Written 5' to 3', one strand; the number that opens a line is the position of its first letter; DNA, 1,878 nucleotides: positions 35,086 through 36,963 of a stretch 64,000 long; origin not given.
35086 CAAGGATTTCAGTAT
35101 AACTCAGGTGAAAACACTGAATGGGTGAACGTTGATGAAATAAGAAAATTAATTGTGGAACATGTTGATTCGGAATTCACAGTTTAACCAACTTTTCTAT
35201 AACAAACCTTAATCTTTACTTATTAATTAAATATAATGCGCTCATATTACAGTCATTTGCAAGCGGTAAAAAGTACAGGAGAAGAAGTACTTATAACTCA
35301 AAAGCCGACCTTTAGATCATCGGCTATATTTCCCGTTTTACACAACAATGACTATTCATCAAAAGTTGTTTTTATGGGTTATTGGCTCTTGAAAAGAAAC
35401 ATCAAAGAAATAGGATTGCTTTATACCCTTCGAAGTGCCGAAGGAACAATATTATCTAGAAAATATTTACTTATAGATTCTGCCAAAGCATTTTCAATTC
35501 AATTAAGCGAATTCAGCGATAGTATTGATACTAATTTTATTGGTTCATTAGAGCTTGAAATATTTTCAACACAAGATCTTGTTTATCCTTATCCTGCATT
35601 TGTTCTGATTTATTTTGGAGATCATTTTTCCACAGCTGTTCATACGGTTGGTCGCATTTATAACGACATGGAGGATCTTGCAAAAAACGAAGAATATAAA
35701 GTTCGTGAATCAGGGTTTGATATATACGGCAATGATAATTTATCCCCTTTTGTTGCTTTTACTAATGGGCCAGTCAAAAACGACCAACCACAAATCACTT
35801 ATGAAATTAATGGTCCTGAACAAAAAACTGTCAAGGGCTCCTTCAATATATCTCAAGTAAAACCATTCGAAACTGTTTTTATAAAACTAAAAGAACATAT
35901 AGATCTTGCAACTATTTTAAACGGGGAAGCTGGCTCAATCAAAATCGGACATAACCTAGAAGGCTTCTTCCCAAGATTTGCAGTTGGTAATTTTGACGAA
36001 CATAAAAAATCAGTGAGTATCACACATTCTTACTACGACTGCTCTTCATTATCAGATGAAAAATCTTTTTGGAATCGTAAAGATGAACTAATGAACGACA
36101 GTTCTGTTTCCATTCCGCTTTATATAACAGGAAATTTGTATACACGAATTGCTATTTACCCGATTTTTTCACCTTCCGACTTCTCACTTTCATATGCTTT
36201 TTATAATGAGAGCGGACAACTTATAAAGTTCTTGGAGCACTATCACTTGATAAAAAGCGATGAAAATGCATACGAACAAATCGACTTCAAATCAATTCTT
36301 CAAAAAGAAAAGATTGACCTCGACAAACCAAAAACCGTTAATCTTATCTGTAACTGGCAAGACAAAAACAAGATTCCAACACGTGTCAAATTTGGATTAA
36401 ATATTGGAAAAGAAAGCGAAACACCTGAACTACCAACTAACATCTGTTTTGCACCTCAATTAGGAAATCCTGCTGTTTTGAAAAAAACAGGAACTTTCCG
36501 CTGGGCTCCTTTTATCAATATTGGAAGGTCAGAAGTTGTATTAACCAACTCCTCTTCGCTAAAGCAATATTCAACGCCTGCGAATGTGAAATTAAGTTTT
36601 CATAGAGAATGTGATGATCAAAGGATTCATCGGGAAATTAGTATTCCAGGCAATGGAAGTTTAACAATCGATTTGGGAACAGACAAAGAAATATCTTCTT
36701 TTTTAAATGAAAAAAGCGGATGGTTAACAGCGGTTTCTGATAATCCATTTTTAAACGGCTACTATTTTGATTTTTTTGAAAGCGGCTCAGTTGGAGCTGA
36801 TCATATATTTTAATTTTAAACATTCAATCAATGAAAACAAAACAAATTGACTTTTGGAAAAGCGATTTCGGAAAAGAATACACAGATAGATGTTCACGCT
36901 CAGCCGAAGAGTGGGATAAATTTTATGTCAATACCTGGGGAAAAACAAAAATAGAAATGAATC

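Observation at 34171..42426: Pseudaminic-acid-type locus lacking a recognisable PseC aminotransferase, with an unclassifiable 525-aa protein (35236-36813) in the pseC position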

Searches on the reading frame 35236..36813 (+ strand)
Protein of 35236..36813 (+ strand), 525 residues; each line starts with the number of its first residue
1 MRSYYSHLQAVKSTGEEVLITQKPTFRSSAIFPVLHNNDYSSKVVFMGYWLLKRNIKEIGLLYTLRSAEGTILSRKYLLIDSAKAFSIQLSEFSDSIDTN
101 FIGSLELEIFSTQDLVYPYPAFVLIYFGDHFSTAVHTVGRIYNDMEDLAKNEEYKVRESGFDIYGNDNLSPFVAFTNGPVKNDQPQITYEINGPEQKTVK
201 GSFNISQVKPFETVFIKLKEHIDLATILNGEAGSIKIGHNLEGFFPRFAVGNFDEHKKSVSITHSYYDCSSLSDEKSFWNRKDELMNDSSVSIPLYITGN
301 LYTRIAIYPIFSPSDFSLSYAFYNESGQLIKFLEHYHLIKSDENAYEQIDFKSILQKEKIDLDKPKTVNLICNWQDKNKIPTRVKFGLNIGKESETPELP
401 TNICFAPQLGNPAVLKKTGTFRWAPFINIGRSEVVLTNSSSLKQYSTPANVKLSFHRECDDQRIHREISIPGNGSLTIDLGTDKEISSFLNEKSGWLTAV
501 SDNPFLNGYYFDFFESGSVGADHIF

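Call 3: search_protein_families(library=pfam, proteins=[window:35236-36813:+], max_evalue=0.01)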
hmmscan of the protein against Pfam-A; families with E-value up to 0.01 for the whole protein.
window:35236-36813:+ (525 aa): 0 families

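Call 6: search_protein_families(library=ncbifam, proteins=[window:35236-36813:+], max_evalue=0.01)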
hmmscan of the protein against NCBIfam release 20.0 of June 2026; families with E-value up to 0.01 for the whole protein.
window:35236-36813:+ (525 aa): 0 families

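Call 9: find_homologous_proteins(query=window:35236-36810:+)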
Query window:35236-36810:+ (525 aa): 495 proteins with E <= 0.001 among 7034 candidates; the best 120 are listed.
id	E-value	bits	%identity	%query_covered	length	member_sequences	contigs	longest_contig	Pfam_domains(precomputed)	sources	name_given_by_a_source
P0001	0.0e+0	1194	100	100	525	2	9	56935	-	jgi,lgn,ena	-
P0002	1.4e-285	966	79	100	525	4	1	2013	-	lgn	-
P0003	5.2e-273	925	76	100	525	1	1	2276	-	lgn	-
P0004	2.3e-267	906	74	100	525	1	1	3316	-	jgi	jgi:hypothetical protein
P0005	3.1e-263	892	74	100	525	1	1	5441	-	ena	-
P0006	6.4e-261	885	72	100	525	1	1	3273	-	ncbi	-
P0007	7.9e-256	868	71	100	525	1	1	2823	-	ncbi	-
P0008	2.7e-255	866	70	100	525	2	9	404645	-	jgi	jgi:hypothetical protein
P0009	3.0e-254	863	72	100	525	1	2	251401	-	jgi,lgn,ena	-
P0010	5.3e-250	849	72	97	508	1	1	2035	-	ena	-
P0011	8.5e-250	848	70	100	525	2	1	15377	-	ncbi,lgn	ncbi:MAG: hypothetical protein ABL940_04535 [Bacteroidia bacterium]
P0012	2.2e-247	840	70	100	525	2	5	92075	-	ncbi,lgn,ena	-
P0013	2.2e-247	840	69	100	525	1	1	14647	-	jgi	jgi:hypothetical protein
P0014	4.2e-247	839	70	100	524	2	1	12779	-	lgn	-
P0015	5.3e-243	826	69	100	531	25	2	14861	-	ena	-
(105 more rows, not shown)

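Call 13: find_related_loci(query=A1, collection=genome_contigs, flank=10000)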
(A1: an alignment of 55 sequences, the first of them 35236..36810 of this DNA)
Query A1 (525 aa) in genome_contigs; peptide patterns used: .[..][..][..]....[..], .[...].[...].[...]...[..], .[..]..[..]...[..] (x = any residue, [..] = any of these).
101 stretches matched a pattern; 70 encode a relative of the query (tblastn E <= 1e-3); 67 distinct loci.
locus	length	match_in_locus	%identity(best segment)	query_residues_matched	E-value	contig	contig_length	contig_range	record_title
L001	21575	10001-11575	78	1-525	0e+0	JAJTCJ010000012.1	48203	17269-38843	MAG: Bacteroidetes bacterium isolate C_No_T20_B_bin.80 scaffold_718, whole genome shotgun sequence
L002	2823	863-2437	71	1-525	0e+0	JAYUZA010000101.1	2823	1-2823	MAG: Flavobacteriales bacterium isolate GL139_UP_metabinner_6 GL139_UP_metabinner_6_100, whole genome shotgun sequence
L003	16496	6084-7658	70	1-525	0e+0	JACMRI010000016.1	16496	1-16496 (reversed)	MAG: Bacteroidia bacterium isolate LF-bin-500 FL-bin-500-contig-k141_147550, whole genome shotgun sequence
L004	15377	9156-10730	70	1-525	0e+0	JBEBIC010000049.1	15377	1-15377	MAG: Bacteroidia bacterium isolate SF1_2_14 NODE_2947_length_15377_cov_5.169983, whole genome shotgun sequence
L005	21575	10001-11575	70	1-525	0e+0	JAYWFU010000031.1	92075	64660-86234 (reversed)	MAG: Bacteroidia bacterium isolate GLR18_GL16_UP_2_concoct_108 GLR18_GL16_UP_2_concoct_108_30, whole genome shotgun sequ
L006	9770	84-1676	69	1-525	0e+0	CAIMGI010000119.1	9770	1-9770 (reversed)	MAG: uncultured Bacteroidetes bacterium isolate UppL7s_bin-1220 genome assembly, contig: bin-1220:119/221, whole genome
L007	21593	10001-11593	68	1-525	0e+0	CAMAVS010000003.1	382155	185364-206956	MAG: Chitinophaga pinensis isolate ME-08apr19-307 genome assembly, contig: ME-08apr19-C9, whole genome shotgun sequence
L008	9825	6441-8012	66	1-525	0e+0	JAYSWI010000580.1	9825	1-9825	MAG: Flavobacteriales bacterium isolate GFS_12931 GFS_12931_579, whole genome shotgun sequence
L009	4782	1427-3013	62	1-525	0e+0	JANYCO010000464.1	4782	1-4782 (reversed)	MAG: Cytophagales bacterium isolate 336R_metabinner_174_sub 336R_k141_2427021, whole genome shotgun sequence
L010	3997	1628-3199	62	1-525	0e+0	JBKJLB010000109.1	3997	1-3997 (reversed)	MAG: Pelobium sp. isolate ant_bin.263 k117_5826401, whole genome shotgun sequence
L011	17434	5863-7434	62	1-525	0e+0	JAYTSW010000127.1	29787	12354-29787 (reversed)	MAG: Sphingobacteriaceae bacterium isolate GFS_5278 GFS_5278_126, whole genome shotgun sequence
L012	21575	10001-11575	58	1-525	0e+0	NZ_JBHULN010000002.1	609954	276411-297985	Spirosoma soli strain KCTC 42805 spades_K_17_127_2, whole genome shotgun sequence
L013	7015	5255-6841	60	1-525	0e+0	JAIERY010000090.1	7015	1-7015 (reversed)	MAG: Cytophagaceae bacterium isolate co.spades.METABAT.1kb_183 c_000000416848, whole genome shotgun sequence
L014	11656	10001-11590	57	1-525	0e+0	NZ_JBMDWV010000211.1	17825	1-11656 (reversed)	MAG: Spirosoma sp. isolate FBaNitRs1_30 FBaNitRs1_contig211, whole genome shotgun sequence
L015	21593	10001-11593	57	1-525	0e+0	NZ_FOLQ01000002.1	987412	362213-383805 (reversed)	Spirosoma endophyticum strain DSM 26130, whole genome shotgun sequence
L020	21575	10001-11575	59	1-525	0e+0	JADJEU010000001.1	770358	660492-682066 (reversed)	MAG: Crocinitomicaceae bacterium isolate Bjer_18-Q3-R1-45_BAT3C.293 tig00001825-10-7700460, whole genome shotgun sequenc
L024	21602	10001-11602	47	1-525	2e-168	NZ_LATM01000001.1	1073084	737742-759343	Hymenobacter terrenus strain MIMtkLc17 scaffold1, whole genome shotgun sequence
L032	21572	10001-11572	46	1-525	6e-161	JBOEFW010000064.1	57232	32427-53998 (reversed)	MAG: Aureispira sp. isolate PBSAbac1 PBSA13_contig_1009, whole genome shotgun sequence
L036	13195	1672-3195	45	20-525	8e-147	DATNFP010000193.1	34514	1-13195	MAG TPA_asm: Flavipsychrobacter sp. isolate SMAG_U11298 k141_1825311, whole genome shotgun sequence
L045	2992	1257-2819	40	1-525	3e-124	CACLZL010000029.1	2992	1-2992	uncultured Pelagibacteraceae bacterium isolate AG-891-A05 genome assembly, contig: AG-891-A05_NODE_29, whole genome shot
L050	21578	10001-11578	37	1-525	8e-112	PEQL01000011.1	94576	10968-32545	MAG: Parachlamydia sp. isolate BC.030 BC_1000156_94576, whole genome shotgun sequence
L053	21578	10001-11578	38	1-525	2e-109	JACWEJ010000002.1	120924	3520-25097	Pelagibacterales bacterium SAG-MED41 SAR11-SAG-MED41-C2, whole genome shotgun sequence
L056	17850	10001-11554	36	1-525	3e-103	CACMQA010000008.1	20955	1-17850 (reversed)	MAG: uncultured Pelagibacteraceae bacterium isolate AG-919-F21 genome assembly, contig: AG-919-F21_NODE_8, whole genome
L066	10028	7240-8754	35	1-523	2e-103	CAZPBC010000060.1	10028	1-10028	MAG TPA_asm: uncultured bacterium isolate binchicken_co334_340 genome assembly, contig: NODE_12501_length_10028_cov_7.45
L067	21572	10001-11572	34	1-525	1e-78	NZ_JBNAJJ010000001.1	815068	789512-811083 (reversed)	Candidatus Pelagibacter sp. HIMB1587 HIMB1587-00000000001, whole genome shotgun sequence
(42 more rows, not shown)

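Call 19: search_protein_families(library=ncbifam, proteins=[L001:8796-9980:+, L012:8811-9983:+, L020:8850-10004:+, L032:12247-13404:+, L011:3488-4702:+, L011:2344-3498:+, L024:7906-9168:+, L024:9287-9952:+], max_evalue=1e-10)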
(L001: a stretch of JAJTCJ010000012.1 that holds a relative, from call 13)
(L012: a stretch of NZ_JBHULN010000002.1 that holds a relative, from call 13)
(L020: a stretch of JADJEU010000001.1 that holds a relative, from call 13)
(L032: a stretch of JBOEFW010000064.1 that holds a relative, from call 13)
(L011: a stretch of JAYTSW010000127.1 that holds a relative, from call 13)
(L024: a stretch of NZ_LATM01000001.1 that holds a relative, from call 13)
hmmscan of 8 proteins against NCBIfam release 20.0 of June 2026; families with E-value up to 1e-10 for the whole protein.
L001:8796-9980:+ (394 aa): 7 families
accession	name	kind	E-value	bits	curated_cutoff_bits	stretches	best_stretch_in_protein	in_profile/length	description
TIGR03588.1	PseC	equivalog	6.5e-144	479.5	423.5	1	12-390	2-377/380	UDP-4-amino-4,6-dideoxy-N-acetyl-beta-L-altrosamine transaminase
NF008658.2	PRK11658.1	equivalog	5.4e-68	229.3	631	1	10-389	3-373/379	UDP-4-amino-4-deoxy-L-arabinose aminotransferase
TIGR04181.1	NHT_00031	hypoth_equivalog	6.4e-63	212.8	420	1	19-372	8-357/359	LegC family aminotransferase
NF008687.0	PRK11706.1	equivalog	6.1e-56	189.8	375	1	12-392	2-373/375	dTDP-4-amino-4,6-dideoxygalactose transaminase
TIGR02379.1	ECA_wecE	subfamily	1.6e-44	152.3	434.85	1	12-391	2-373/376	dTDP-4-amino-4,6-dideoxy-D-glucose transaminase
TIGR04427.1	PLP_DesI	equivalog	3.5e-40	138.3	650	1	29-389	40-379/390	dTDP-4-dehydro-6-deoxyglucose aminotransferase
NF011936.0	PRK15407.1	equivalog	2.7e-37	128.5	423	1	8-391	33-434/440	lipopolysaccharide biosynthesis protein RfbH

L012:8811-9983:+ (390 aa): 7 families
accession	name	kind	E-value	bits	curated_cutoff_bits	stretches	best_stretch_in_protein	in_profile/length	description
TIGR03588.1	PseC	equivalog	1.4e-141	471.9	423.5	1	5-387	2-378/380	UDP-4-amino-4,6-dideoxy-N-acetyl-beta-L-altrosamine transaminase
NF008658.2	PRK11658.1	equivalog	2.7e-74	250.1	631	1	1-386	1-374/379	UDP-4-amino-4-deoxy-L-arabinose aminotransferase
TIGR04181.1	NHT_00031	hypoth_equivalog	1.5e-61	208.3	420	1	12-368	8-357/359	LegC family aminotransferase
NF008687.0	PRK11706.1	equivalog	8e-57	192.7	375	1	5-389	2-374/375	dTDP-4-amino-4,6-dideoxygalactose transaminase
TIGR02379.1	ECA_wecE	subfamily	7.2e-43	146.8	434.85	1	5-388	2-374/376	dTDP-4-amino-4,6-dideoxy-D-glucose transaminase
TIGR04427.1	PLP_DesI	equivalog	1.5e-41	142.8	650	1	27-380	45-374/390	dTDP-4-dehydro-6-deoxyglucose aminotransferase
NF011936.0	PRK15407.1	equivalog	4.9e-37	127.7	423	1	3-389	35-436/440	lipopolysaccharide biosynthesis protein RfbH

L020:8850-10004:+ (384 aa): 7 families
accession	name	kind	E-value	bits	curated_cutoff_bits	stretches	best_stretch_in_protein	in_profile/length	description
TIGR03588.1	PseC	equivalog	6.1e-140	466.4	423.5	1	5-381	2-379/380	UDP-4-amino-4,6-dideoxy-N-acetyl-beta-L-altrosamine transaminase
NF008658.2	PRK11658.1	equivalog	5.3e-71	239.3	631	1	1-380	1-375/379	UDP-4-amino-4-deoxy-L-arabinose aminotransferase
TIGR04181.1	NHT_00031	hypoth_equivalog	1.1e-67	228.5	420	1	12-361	8-357/359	LegC family aminotransferase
NF008687.0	PRK11706.1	equivalog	4.4e-62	210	375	1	5-382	2-374/375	dTDP-4-amino-4,6-dideoxygalactose transaminase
TIGR02379.1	ECA_wecE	subfamily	1.8e-50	171.8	434.85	1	5-382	2-375/376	dTDP-4-amino-4,6-dideoxy-D-glucose transaminase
TIGR04427.1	PLP_DesI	equivalog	3.1e-43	148.4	650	1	18-374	36-375/390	dTDP-4-dehydro-6-deoxyglucose aminotransferase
NF011936.0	PRK15407.1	equivalog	1.7e-42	145.6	423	1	3-222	35-251/440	lipopolysaccharide biosynthesis protein RfbH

L032:12247-13404:+ (385 aa): 7 families
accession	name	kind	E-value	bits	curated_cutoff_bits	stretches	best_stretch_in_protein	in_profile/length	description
TIGR03588.1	PseC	equivalog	1.8e-141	471.5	423.5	1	6-381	2-377/380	UDP-4-amino-4,6-dideoxy-N-acetyl-beta-L-altrosamine transaminase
NF008658.2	PRK11658.1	equivalog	1.1e-71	241.5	631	1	6-380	5-373/379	UDP-4-amino-4-deoxy-L-arabinose aminotransferase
TIGR04181.1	NHT_00031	hypoth_equivalog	5.7e-66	222.8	420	1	13-363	8-357/359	LegC family aminotransferase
NF008687.0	PRK11706.1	equivalog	8.4e-53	179.5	375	1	6-382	2-372/375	dTDP-4-amino-4,6-dideoxygalactose transaminase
TIGR04427.1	PLP_DesI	equivalog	1.3e-42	146.3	650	1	28-373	45-372/390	dTDP-4-dehydro-6-deoxyglucose aminotransferase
TIGR02379.1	ECA_wecE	subfamily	2.1e-40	138.7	434.85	1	6-382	2-373/376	dTDP-4-amino-4,6-dideoxy-D-glucose transaminase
NF011936.0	PRK15407.1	equivalog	3.4e-34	118.3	423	1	4-223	35-251/440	lipopolysaccharide biosynthesis protein RfbH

L011:3488-4702:+ (404 aa): 2 families
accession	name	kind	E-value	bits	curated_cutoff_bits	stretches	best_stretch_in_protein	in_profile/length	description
NF041876.1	EPS_EpsE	equivalog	2.1e-12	47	400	1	223-390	212-382/389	exopolysaccharide biosynthesis GT4 family glycosyltransferase EpsE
NF047684.1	TeichurnBiosyTuaC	equivalog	3.8e-12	45.8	550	1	228-395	222-380/391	teichuronic acid biosynthesis protein TuaC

L011:2344-3498:+ (384 aa): 6 families
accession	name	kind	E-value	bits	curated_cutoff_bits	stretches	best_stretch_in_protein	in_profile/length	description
TIGR02918.1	TIGR02918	equivalog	6.8e-16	58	574.6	1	135-343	257-462/500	accessory Sec system glycosyltransferase GtfA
NF047880.1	glyco_SdgA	exception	1e-15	57.3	800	1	74-366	199-477/488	serine-aspartate repeat adhesin O-glycosyltransferase SdgA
NF050063.1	ProtGlycPglJ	equivalog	8e-13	48.3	500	1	200-343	190-331/363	N-acetylgalactosamine-N,N'-diacetylbacillosaminyl-diphospho-undecaprenol 4-alpha-N-acetylgalactosaminyltransferase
NF050056.1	ProtGlycPglH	equivalog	1e-12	47.8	600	1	198-356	173-330/354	GalNAc-alpha-(1->4)-GalNAc-alpha-(1->3)-diNAcBac-PP-undecaprenol alpha-1,4-N-acetyl-D-galactosaminyltransferase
NF007396.0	PRK09922.1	equivalog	8.9e-12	44.5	385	0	197-370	173-352/361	lipopolysaccharide 1,6-galactosyltransferase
TIGR03088.1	stp2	hypoth_equivalog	1.1e-11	44.5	409.05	1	201-351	190-345/374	TIGR03088 family PEP-CTERM/XrtA system glycosyltransferase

L024:7906-9168:+ (420 aa): 7 families
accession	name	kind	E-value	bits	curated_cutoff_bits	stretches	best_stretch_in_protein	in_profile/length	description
TIGR03588.1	PseC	equivalog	3.7e-137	457.3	423.5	1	39-416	2-378/380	UDP-4-amino-4,6-dideoxy-N-acetyl-beta-L-altrosamine transaminase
NF008658.2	PRK11658.1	equivalog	1.9e-67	227.6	631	1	39-418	5-377/379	UDP-4-amino-4-deoxy-L-arabinose aminotransferase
TIGR04181.1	NHT_00031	hypoth_equivalog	8.4e-62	209.1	420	1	46-397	8-357/359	LegC family aminotransferase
NF008687.0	PRK11706.1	equivalog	3.7e-50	170.7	375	1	40-418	3-374/375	dTDP-4-amino-4,6-dideoxygalactose transaminase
TIGR04427.1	PLP_DesI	equivalog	8.6e-41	140.3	650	1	52-410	36-375/390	dTDP-4-dehydro-6-deoxyglucose aminotransferase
TIGR02379.1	ECA_wecE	subfamily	1.6e-38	132.5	434.85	1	40-417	3-374/376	dTDP-4-amino-4,6-dideoxy-D-glucose transaminase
NF011936.0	PRK15407.1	equivalog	6.1e-34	117.5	423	1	35-256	32-251/440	lipopolysaccharide biosynthesis protein RfbH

L024:9287-9952:+ (221 aa): 0 families

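Call 21: predict_structure(alignment_id=A1)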
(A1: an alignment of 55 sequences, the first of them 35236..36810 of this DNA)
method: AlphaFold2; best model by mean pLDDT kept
length: 525 residues; sequences in the alignment: 55
mean_pLDDT: 90.6   pTM: 0.91
mean pLDDT of the five models: 90.6, 89.8, 88.9, 88.4, 86.7
residues with pLDDT >= 90: 344; 70-90: 164; 50-70: 16; < 50: 1
segments of 3 or more residues with pLDDT < 50: none
pLDDT, mean of each block of 10 residues (from residue 1): 87 86 86 95 93 87 97 97 95 93 95 77 92 88 78 78 88 92 94 81 96 95 90 90 83 90 86 87 91 94 88 83 98 95 85 97 97 91 89 71 90 92 95 97 96 97 97 98 97 96 96 89 93
secondary structure, 60 per line:
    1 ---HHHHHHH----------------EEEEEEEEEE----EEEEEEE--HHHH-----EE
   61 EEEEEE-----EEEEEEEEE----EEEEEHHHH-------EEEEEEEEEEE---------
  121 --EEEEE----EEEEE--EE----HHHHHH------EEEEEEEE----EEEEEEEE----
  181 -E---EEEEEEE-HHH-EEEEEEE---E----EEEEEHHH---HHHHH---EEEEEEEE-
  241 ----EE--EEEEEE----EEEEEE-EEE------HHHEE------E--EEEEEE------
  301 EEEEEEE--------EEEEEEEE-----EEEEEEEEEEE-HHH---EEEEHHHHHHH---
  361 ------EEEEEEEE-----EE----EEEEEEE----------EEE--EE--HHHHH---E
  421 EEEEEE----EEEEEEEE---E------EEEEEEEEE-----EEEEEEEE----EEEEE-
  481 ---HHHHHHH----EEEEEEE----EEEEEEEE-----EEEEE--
elements in order: H4-10 E27-36 E41-47 H50-53 E59-66 E72-80 E85-89 H90-93 E101-111 E123-127 E132-136 H145-150 E157-164 E169-176 E186-192 E198-204 E213-217 H224-228 E232-239 E249-254 E259-264 E266-268 E289-294 E301-307 E316-323 E329-339 E347-350 H351-357 E367-374 E386-392 E403-405 H412-416 E420-426 E431-438 E449-457 E463-470 E475-479 H484-490 E495-501 E506-513 E519-523

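Call 26: fold_search(model_id=the predicted structure, library=pdb)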
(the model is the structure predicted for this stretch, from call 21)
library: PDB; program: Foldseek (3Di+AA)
matches with E <= 10: 1148; with E <= 0.001: 5
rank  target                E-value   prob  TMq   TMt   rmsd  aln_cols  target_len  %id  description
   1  7yc5_D                3.8e-05  0.20  0.09  0.10  33.3       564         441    9  Cryo-EM structure of SARS-CoV-2 spike in complex with K202.B bispecific antibody (released 2023-07-05)
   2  7q62_A                1.2e-04  0.21  0.10  0.06  24.3       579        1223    8  Structure of TEV cleaved A2ML1 dimer (A2ML1-TT dimer) (released 2022-04-20)
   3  3f85                  1.7e-04  0.44  0.12  0.13  35.7       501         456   10  Structure of fusion complex of homo trimeric major pilin subunits CfaB of CFA/I fimbirae from ETEC E. coli (released 2009-08-11)
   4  8d6a_B                3.8e-04  0.16  0.09  0.11  31.1       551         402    9  Cryo-EM structure of human LIF signaling complex: model containing the interaction core region (released 2023-03-29)
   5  7o7q_A                5.5e-04  0.14  0.12  0.07  25.4       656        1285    9  (h-alpha2M)4 trypsin-activated state (released 2022-04-13)
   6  6d8g_B                1.5e-03  0.54  0.12  0.08  16.8       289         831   10  D341A D367A calcium binding mutant of Bacteroides uniformis beta-glucuronidase 2 (released 2018-10-17)
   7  3e0g_A                1.5e-03  0.12  0.10  0.11  38.7       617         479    7  Structure of the Leukemia Inhibitory Factor Receptor (LIF-R) domains D1-D5 (released 2008-09-23)
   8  8dhl_B                1.8e-03  0.75  0.14  0.09  16.9       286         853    7  Tannerella forsythia beta-glucuronidase (L2) (released 2023-05-17)
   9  6d8g_A                1.9e-03  0.20  0.10  0.07  19.4       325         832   10  D341A D367A calcium binding mutant of Bacteroides uniformis beta-glucuronidase 2 (released 2018-10-17)
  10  5uj6_A                2.4e-03  0.51  0.12  0.08  18.0       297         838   10  Crystal Structure of Bacteroides Uniformis beta-glucuronidase (released 2017-06-28)
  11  5e55_B                2.4e-03  0.10  0.08  0.12  22.9       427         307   10  Crystal structure of mouse CNTN6 FN1-FN3 domains (released 2016-08-31)
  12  8yrm_A                2.9e-03  0.13  0.12  0.12  32.5       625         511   10  Iota toxin Ib pore serine-clamp mutant (released 2025-03-26)
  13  8d74_B                3.3e-03  0.13  0.09  0.12  30.6       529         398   10  Cryo-EM structure of human CNTF signaling complex: model containing the interaction core region (released 2023-03-29)
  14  8k53_A                3.4e-03  0.06  0.08  0.06  43.4       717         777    8  Structure of the Dimeric Human CNTN2 Ig 1-6-FNIII 1-2 Domain in an Asymmetric State (released 2023-12-06)
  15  8as4_A                3.8e-03  0.12  0.08  0.11  23.2       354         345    9  Crystal structure of human beta-arrestin-1 (released 2023-06-07)
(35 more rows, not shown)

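Call 30: search_solved_structures(query=A1, max_evalue=10)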
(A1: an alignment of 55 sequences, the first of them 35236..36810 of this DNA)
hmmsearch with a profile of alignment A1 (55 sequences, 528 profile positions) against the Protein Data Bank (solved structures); distinct sequences matched with E-value up to 10: 0.
